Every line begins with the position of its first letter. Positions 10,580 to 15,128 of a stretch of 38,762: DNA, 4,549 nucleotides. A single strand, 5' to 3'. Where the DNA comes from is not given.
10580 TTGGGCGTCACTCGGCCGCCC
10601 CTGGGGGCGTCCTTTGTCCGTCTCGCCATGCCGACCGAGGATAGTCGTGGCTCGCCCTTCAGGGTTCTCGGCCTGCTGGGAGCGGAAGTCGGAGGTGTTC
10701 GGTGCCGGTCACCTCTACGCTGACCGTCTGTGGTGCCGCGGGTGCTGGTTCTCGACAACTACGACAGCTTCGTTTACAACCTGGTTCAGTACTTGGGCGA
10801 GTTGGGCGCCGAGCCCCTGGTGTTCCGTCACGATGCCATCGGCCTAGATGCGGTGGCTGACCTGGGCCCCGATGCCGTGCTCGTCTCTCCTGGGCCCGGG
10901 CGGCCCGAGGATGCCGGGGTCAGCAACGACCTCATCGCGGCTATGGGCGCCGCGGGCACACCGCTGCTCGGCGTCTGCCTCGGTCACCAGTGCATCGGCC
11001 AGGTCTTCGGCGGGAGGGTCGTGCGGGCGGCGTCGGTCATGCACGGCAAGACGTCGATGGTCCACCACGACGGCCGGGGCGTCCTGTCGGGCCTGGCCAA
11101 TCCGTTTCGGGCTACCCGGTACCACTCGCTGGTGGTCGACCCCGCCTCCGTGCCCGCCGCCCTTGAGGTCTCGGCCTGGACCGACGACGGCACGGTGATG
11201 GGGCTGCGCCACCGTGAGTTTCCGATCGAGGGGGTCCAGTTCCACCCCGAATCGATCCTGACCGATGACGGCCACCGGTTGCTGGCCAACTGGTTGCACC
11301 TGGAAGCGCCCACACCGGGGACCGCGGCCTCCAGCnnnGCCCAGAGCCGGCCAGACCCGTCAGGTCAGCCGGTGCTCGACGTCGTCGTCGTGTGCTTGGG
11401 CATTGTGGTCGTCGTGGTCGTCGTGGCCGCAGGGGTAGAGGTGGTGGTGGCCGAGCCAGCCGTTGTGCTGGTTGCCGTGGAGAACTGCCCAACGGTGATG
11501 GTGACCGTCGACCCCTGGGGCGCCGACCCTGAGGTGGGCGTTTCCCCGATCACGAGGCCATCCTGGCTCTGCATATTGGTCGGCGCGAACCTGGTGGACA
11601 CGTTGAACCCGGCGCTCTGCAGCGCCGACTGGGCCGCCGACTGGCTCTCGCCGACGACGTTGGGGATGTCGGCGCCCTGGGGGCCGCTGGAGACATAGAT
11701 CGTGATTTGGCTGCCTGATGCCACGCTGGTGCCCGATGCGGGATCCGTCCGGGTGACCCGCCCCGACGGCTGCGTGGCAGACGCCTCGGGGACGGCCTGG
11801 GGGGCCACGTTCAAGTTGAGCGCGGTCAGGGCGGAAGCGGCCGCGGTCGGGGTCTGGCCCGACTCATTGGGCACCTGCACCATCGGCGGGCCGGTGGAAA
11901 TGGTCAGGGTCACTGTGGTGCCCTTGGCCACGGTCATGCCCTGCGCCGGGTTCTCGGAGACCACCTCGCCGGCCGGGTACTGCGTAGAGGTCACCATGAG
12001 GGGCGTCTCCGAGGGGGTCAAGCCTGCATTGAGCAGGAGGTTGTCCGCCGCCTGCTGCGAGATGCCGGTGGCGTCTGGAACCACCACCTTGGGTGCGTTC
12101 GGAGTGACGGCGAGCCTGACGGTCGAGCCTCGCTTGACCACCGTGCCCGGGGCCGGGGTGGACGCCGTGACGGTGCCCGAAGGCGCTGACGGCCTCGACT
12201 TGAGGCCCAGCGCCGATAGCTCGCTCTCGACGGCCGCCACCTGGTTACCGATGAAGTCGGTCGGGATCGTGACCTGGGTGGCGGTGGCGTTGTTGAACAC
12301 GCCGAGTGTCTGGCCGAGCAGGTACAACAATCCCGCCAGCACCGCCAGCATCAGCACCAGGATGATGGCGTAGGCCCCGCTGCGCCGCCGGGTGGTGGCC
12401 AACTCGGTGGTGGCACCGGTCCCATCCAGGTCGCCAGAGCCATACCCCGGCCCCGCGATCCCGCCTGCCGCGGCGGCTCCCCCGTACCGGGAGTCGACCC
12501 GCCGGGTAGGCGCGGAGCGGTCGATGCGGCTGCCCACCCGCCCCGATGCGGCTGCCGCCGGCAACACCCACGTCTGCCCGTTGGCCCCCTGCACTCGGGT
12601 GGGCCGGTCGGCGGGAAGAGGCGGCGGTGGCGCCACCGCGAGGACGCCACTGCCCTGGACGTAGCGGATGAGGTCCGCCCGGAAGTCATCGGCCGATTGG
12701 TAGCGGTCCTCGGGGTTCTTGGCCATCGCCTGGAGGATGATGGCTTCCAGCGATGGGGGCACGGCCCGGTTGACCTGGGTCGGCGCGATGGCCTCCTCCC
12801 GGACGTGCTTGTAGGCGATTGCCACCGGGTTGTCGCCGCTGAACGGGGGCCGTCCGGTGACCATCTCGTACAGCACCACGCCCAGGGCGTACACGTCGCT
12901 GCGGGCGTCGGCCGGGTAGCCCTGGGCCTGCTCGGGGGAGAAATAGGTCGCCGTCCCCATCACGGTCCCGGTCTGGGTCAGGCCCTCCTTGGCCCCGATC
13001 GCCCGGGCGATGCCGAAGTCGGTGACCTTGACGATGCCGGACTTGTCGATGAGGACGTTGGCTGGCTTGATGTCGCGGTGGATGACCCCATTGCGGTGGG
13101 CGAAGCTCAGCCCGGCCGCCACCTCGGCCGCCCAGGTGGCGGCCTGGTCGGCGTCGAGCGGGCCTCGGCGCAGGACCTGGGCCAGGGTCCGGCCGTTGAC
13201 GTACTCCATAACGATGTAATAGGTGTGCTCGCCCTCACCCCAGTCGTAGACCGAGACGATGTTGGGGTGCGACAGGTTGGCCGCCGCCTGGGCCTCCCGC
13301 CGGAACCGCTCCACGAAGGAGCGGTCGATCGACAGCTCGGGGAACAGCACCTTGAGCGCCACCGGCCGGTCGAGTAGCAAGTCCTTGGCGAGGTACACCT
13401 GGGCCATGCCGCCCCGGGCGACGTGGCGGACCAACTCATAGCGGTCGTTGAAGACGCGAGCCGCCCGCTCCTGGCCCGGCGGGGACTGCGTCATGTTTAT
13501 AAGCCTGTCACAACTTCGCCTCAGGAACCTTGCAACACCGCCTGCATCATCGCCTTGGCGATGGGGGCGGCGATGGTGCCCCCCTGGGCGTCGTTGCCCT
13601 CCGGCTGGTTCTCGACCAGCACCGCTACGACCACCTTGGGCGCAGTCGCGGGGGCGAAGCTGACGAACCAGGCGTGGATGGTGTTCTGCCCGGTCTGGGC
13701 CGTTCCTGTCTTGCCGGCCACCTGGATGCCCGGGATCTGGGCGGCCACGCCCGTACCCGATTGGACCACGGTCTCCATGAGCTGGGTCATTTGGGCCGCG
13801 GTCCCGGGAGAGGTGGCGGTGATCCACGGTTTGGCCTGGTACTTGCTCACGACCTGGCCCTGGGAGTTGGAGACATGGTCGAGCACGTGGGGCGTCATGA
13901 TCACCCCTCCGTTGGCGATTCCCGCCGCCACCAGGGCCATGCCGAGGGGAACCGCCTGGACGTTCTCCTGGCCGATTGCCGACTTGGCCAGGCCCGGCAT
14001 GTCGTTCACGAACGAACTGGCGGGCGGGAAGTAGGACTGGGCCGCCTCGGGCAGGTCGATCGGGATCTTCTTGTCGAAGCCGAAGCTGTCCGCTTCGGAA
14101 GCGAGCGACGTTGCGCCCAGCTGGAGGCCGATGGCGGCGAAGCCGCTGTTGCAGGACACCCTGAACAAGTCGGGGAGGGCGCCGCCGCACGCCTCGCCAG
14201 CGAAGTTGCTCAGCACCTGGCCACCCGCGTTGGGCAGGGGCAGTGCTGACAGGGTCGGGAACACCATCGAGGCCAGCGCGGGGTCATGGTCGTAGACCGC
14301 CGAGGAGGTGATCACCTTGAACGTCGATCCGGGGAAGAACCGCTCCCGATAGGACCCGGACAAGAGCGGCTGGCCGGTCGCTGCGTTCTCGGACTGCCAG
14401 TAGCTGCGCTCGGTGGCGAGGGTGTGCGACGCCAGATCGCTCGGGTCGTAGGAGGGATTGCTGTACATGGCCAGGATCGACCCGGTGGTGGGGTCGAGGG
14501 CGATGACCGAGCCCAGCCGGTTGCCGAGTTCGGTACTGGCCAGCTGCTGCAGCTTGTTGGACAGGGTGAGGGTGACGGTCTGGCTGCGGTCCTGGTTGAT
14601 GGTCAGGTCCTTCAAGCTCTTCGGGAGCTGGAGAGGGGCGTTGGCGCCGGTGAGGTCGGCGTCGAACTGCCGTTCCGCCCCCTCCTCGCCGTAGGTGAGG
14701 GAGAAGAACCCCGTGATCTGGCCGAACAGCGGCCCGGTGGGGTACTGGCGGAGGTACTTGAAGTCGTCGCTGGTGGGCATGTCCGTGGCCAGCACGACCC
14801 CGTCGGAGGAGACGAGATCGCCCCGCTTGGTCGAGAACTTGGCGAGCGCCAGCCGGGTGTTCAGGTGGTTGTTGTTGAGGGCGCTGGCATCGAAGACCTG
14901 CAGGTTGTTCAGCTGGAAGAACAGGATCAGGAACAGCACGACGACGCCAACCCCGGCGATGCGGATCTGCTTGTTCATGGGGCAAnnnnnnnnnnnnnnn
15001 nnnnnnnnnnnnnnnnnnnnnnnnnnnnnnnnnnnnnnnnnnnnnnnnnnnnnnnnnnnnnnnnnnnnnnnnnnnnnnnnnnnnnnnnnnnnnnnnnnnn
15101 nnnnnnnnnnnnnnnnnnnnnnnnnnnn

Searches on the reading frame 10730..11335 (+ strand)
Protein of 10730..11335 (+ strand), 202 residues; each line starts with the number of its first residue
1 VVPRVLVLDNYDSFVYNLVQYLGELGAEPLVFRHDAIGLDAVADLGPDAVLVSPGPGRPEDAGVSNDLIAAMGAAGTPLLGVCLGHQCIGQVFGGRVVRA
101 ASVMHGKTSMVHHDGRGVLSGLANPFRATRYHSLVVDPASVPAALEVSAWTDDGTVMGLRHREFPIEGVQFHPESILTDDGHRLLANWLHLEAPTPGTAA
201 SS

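Call 26: search_protein_families(library=pfam, proteins=[window:10730-11335:+], max_evalue=0.01)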
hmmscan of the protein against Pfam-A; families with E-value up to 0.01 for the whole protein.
window:10730-11335:+ (202 aa): 2 families
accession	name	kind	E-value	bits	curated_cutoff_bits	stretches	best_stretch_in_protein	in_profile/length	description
PF00117.34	GATase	-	1.3e-57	195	22.8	1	6-189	1-187/190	Glutamine amidotransferase class-I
PF07722.19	Peptidase_C26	-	2e-11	44.6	20.5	1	65-174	94-219/219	Peptidase C26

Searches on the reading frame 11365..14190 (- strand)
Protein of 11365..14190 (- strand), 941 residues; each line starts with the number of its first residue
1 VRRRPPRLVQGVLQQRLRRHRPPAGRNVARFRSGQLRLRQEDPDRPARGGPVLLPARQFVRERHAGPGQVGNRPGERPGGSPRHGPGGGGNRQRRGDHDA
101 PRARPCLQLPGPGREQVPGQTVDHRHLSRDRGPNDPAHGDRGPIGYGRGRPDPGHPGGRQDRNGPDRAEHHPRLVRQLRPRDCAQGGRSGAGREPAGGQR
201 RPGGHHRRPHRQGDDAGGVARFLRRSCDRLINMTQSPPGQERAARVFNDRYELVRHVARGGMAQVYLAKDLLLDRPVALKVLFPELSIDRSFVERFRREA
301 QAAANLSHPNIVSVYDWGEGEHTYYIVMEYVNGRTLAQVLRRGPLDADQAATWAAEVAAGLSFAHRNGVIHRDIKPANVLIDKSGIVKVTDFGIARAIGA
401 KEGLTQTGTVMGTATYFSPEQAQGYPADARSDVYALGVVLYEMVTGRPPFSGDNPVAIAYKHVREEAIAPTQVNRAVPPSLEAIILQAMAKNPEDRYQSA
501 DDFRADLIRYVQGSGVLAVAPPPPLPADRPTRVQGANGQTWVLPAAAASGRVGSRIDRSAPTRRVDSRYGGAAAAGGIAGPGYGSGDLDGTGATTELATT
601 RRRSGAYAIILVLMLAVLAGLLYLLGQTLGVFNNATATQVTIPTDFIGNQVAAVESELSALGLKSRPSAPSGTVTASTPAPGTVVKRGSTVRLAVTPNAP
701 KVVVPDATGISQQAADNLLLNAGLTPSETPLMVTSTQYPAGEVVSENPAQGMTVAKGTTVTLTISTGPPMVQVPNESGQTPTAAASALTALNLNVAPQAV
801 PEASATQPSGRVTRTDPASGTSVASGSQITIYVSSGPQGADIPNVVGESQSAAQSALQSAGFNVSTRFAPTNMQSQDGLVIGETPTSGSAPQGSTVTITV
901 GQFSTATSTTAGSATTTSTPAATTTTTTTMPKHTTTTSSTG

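Call 26: search_protein_families(library=pfam, proteins=[window:11365-14190:-], max_evalue=0.01)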
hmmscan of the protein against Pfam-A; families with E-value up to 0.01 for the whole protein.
window:11365-14190:- (941 aa): 5 families
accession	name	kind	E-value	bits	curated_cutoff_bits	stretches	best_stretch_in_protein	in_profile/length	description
PF00069.31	Pkinase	-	7.9e-55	186.5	31.7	1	251-498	1-253/263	Protein kinase domain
PF03793.24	PASTA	-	4.5e-43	145.5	23.2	4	771-835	1-64/64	PASTA domain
PF07714.23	PK_Tyr_Ser-Thr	-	1.5e-39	136.3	23.1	1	253-497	3-249/258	Protein tyrosine and serine/threonine kinase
PF03109.22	ABC1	-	7.1e-07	29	22.9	1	293-401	117-220/244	ABC1 atypical kinase-like domain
PF01636.29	APH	-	9.1e-06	26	23.2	1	349-395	147-197/239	Phosphotransferase enzyme family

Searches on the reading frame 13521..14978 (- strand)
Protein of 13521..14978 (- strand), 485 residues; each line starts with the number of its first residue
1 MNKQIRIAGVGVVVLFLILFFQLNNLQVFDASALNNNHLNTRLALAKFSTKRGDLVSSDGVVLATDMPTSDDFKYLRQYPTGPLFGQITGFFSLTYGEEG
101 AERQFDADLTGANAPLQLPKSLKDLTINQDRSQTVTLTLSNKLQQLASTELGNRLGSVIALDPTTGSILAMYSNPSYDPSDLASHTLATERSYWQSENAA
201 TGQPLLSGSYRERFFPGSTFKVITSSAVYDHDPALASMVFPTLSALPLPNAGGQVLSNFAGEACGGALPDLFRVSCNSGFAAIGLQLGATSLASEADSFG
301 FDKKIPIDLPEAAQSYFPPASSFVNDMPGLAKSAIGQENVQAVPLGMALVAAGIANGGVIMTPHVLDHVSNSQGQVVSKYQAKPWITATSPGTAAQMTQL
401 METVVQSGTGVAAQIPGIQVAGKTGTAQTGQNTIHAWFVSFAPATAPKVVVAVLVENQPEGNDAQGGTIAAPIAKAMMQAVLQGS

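Call 27: search_protein_families(library=pfam, proteins=[window:13521-14978:-], max_evalue=0.1)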
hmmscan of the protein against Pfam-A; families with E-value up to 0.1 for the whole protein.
window:13521-14978:- (485 aa): 3 families
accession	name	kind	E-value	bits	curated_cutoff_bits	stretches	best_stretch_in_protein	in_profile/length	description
PF00905.27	Transpeptidase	-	4.1e-55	187.5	22.1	1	156-479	1-299/299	Penicillin binding protein transpeptidase domain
PF21922.1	PBP_dimer_2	-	3.8e-16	59.6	27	1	52-133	1-81/83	Penicillin binding protein A dimerisation domain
PF13354.11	Beta-lactamase2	-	0.066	13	22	0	388-454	151-213/214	Beta-lactamase enzyme family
